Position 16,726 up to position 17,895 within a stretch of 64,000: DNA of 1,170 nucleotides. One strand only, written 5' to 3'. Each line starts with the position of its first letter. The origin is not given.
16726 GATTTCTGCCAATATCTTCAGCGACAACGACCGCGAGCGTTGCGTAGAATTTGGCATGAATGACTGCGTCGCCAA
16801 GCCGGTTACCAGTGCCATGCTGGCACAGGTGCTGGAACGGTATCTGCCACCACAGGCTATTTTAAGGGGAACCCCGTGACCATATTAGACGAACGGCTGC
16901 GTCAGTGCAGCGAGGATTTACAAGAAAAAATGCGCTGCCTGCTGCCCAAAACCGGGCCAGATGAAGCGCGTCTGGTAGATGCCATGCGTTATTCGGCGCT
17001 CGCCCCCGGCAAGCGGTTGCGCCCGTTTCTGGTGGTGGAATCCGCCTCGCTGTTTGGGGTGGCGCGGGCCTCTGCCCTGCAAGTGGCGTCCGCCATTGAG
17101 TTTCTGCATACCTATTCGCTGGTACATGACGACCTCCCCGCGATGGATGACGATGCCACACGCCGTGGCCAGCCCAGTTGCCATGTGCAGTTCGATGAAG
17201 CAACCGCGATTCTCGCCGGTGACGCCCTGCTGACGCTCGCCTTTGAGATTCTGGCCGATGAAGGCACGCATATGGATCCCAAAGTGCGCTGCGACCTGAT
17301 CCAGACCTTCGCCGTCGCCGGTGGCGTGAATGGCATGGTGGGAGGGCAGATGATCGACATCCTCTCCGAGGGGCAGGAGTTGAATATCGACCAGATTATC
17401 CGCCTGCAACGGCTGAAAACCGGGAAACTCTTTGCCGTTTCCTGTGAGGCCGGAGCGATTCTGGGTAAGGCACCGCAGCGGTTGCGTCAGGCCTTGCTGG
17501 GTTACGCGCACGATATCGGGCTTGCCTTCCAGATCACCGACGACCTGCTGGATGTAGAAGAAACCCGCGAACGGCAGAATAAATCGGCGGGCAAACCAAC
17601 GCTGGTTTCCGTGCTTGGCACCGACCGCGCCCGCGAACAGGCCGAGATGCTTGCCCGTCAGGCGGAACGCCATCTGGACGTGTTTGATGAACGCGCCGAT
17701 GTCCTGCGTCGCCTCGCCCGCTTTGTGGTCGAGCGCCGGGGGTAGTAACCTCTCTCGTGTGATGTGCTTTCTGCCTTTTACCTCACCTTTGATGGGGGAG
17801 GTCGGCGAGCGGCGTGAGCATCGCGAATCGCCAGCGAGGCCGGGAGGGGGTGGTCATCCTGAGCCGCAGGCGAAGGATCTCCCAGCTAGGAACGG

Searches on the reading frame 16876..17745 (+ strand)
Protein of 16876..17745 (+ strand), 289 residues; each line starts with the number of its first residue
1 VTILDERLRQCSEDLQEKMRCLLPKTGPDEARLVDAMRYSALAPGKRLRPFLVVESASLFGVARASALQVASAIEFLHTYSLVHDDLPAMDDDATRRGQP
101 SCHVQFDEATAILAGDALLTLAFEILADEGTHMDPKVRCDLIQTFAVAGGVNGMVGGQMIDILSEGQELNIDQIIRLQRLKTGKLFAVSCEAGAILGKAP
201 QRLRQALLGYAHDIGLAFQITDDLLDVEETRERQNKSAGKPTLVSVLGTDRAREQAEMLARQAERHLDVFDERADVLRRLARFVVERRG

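Call 100: search_protein_families(library=pfam, proteins=[window:16876-17745:+], max_evalue=0.0001)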
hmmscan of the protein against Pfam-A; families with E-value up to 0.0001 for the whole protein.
window:16876-17745:+ (289 aa): 1 family
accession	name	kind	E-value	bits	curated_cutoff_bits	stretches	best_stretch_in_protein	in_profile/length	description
PF00348.22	polyprenyl_synt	-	1.8e-51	175.2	27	1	32-260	3-231/251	Polyprenyl synthetase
